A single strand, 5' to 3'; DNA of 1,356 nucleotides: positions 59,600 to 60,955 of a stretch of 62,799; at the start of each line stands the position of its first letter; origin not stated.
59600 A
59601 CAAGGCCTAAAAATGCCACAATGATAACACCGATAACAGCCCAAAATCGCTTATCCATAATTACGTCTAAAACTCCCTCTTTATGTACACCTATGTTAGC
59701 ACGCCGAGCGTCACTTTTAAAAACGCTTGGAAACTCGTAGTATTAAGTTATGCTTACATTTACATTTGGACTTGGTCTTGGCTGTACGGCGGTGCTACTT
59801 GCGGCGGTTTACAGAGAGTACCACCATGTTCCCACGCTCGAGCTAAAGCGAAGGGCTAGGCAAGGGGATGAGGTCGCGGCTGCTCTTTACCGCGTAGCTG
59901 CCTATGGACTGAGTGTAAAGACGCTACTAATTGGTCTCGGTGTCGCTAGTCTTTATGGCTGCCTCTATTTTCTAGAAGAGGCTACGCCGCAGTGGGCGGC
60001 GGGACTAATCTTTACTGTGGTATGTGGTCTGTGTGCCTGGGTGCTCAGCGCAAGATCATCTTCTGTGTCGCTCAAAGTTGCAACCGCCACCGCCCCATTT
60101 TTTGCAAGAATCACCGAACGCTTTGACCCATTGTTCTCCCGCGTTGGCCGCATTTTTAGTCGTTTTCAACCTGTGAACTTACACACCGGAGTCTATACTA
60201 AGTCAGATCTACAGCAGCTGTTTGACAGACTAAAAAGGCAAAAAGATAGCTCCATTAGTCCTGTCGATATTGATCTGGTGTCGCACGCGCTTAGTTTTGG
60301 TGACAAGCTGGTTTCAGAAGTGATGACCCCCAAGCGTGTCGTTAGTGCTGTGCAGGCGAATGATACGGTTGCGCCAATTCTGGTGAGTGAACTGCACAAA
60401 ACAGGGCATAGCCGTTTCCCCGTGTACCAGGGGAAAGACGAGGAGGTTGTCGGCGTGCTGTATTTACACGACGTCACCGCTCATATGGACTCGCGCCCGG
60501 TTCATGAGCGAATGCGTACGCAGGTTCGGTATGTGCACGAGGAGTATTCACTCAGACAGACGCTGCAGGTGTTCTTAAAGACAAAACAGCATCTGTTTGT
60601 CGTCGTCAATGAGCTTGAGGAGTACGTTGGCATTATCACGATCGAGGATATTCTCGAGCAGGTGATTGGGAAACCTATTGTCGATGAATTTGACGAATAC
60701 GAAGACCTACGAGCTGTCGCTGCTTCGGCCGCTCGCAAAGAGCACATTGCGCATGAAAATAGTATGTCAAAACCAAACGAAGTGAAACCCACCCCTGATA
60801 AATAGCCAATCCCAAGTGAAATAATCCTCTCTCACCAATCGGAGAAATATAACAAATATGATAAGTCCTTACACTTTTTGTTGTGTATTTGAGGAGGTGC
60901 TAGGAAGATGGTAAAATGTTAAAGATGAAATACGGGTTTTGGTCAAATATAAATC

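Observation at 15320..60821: Dispersed 46-70-bp element with two rGTGAAA half-sites at a fixed three-helical-turn spacing (five copies plus one half copy)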

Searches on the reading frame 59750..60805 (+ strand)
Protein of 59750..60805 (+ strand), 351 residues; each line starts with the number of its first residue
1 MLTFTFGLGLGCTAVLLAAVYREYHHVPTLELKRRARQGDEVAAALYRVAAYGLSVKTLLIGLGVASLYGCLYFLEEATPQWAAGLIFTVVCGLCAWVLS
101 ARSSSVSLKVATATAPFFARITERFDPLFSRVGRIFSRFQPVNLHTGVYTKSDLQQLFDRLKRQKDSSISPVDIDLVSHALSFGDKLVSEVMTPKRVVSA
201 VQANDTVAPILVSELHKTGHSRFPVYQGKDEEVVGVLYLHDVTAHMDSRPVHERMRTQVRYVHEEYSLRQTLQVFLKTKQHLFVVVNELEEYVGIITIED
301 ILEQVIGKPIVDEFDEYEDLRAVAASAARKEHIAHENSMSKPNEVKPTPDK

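Call 18: search_protein_families(library=pfam, proteins=[window:59750-60805:+])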
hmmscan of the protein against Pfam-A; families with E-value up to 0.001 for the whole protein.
window:59750-60805:+ (351 aa): 1 family
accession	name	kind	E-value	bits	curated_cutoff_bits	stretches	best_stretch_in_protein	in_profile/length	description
PF00571.33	CBS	-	1.8e-15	57.5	24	2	255-305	5-55/57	CBS domain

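Call 78: find_homologous_proteins(query=window:59750-60802:+, max_evalue=1e-60)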
Query window:59750-60802:+ (351 aa): 1224 proteins with E <= 1e-60 among 8000 candidates; the best 120 are listed.
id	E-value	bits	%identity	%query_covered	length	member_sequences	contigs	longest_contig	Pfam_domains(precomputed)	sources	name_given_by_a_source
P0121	8.2e-224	760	97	100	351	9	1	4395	PF00571.34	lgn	-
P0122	8.6e-123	428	59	93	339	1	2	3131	PF00571.34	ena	-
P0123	3.8e-107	376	53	95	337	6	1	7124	PF00571.34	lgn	-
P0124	6.4e-107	376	51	100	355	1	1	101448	PF00571.34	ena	-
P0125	6.8e-107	376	53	97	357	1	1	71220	PF00571.34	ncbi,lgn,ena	-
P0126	2.0e-106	374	51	100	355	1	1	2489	PF00571.34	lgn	-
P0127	2.7e-106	374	49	98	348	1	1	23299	PF00571.34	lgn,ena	-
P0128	3.2e-105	370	50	91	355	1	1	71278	PF00571.34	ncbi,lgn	-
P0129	1.7e-104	368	53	91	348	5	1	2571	PF00571.34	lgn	-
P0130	2.0e-104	368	50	91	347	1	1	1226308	PF00571.34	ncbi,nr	ncbi:CBS domain-containing protein [Candidatus Saccharibacteria bacterium]|nr:MAG: CBS domain-contai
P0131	2.9e-104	367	52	92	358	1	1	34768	PF00571.34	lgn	-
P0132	2.1e-103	364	52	99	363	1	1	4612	PF00571.34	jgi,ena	-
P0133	2.5e-103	364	52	100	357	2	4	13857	PF00571.34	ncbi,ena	-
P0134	5.1e-103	363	52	100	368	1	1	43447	PF00571.34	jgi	jgi:CBS domain containing-hemolysin-like protein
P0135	7.4e-103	362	52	91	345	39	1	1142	PF00571.34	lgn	-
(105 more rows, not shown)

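Call 80: find_encoding_contigs(protein=P0122, flank=3000, max_places=2)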
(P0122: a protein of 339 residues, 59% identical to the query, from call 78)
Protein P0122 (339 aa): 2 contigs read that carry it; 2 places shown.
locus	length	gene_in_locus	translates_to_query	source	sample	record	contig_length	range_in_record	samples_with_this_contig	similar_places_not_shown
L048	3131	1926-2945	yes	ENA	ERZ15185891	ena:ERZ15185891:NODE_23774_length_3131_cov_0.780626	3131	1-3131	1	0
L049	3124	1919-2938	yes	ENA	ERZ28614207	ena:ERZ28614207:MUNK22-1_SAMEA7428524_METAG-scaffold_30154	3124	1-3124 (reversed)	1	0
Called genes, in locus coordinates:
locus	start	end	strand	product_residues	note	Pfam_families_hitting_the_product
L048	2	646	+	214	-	?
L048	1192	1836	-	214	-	PF13462:Thioredoxin_4, PF01323:DSBA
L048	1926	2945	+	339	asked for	PF00571:CBS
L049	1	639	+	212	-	?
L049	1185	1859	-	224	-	PF13462:Thioredoxin_4, PF01323:DSBA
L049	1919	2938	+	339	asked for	PF00571:CBS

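Call 81: find_encoding_contigs(protein=P0130, flank=10000, max_places=1)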
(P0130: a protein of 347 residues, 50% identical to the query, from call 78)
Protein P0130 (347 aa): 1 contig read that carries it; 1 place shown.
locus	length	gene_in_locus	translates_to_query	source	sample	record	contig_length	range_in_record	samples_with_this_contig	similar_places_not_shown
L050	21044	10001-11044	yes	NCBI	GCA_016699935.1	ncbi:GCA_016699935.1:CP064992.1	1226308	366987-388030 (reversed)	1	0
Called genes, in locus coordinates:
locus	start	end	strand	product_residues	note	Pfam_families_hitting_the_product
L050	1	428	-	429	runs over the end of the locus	PF05221:AdoHcyase, PF02826:2-Hacid_dh_C (weak), PF00670:AdoHcyase_NAD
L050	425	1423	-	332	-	PF00294:PfkB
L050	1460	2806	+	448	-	PF04932:Wzy_C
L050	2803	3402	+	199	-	PF04138:GtrA_DPMS_TM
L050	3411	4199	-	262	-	-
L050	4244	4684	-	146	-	-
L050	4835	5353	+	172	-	PF01726:LexA_DNA_bind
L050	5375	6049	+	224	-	-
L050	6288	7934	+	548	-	-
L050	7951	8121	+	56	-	-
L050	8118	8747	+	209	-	PF01467:CTP_transf_like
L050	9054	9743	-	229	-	PF13462:Thioredoxin_4, PF01323:DSBA (faint)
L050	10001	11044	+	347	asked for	PF00571:CBS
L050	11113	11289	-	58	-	PF20803:PaaX_M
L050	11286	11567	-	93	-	-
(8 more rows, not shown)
